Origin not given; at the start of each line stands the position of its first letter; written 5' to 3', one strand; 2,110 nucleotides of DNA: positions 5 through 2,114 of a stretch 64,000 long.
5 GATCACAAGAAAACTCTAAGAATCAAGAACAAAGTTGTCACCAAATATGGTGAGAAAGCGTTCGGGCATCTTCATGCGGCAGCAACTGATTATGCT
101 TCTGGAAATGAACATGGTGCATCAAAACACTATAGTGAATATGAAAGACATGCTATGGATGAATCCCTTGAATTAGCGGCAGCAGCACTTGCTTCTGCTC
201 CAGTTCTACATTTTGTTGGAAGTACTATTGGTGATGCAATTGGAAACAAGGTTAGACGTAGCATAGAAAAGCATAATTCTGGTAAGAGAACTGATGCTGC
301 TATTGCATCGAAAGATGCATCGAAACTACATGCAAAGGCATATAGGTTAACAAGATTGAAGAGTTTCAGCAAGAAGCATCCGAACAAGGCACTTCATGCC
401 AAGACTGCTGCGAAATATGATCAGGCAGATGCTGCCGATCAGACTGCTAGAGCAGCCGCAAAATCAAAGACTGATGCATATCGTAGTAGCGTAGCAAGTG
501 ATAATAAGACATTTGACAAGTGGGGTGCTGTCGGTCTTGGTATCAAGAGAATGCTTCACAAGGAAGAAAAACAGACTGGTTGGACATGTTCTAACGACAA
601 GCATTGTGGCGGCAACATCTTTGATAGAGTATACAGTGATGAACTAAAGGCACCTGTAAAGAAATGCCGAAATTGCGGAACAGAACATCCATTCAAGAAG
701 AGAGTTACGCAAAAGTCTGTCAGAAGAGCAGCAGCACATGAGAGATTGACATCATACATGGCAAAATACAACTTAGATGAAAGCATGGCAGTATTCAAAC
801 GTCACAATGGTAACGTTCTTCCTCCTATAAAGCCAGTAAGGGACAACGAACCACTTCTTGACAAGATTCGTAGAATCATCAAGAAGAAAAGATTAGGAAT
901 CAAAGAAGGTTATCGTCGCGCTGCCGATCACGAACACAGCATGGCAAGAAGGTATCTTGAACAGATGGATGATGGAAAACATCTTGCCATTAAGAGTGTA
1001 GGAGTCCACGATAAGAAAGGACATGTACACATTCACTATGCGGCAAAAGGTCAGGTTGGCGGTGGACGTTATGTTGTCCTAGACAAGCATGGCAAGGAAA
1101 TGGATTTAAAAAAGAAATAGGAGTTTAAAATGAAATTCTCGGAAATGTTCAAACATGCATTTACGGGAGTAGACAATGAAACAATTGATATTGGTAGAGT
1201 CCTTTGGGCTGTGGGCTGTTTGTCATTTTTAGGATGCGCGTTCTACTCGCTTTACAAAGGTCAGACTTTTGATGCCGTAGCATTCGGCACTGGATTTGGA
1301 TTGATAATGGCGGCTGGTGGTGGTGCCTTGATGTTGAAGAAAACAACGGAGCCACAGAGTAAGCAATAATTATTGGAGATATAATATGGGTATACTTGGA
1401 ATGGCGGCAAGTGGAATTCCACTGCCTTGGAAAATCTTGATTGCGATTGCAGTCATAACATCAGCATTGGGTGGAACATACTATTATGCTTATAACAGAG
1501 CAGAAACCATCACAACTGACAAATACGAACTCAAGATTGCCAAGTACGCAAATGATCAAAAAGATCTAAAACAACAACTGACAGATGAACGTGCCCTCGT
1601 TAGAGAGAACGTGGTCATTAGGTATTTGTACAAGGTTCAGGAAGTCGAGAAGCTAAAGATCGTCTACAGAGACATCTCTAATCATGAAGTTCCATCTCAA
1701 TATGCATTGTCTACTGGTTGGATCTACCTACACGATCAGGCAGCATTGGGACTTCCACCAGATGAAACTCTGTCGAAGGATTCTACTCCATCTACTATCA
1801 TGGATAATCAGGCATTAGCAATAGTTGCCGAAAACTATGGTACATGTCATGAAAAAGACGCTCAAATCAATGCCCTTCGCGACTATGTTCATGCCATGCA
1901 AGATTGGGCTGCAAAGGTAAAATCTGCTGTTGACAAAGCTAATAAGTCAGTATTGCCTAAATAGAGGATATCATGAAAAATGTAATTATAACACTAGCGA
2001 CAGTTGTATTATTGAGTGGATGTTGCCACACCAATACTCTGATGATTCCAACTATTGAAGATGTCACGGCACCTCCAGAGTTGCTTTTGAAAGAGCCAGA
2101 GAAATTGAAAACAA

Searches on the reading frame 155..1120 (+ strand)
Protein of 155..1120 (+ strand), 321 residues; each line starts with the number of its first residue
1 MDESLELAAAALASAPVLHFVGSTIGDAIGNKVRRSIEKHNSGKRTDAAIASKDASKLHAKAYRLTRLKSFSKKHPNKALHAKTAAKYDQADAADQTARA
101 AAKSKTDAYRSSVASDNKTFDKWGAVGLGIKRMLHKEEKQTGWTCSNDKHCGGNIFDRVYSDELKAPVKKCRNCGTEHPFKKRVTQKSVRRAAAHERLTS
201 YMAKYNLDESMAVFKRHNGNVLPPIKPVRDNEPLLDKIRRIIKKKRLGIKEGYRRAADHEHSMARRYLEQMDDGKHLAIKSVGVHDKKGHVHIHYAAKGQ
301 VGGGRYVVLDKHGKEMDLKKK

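Call 10: search_protein_families(library=phrogs, proteins=[window:155-1120:+], max_evalue=0.001)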
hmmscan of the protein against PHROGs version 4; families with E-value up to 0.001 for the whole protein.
window:155-1120:+ (321 aa): 1 family
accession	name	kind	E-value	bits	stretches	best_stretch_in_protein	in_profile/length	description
phrog_11200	-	unknown function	0.0003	22.3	1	54-83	7-35/41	-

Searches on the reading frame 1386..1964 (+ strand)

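Call 105: search_protein_families(library=phrogs, proteins=[window:1386-1964:+], max_evalue=0.001)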
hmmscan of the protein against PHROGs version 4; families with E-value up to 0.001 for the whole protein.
window:1386-1964:+ (192 aa): 2 families
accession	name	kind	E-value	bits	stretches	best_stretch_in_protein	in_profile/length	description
phrog_4952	-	other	2.1e-20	74.4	1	17-173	6-167/171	signal peptide motif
phrog_8821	-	lysis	0.00024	22.2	0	15-120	6-111/130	Rz-like spanin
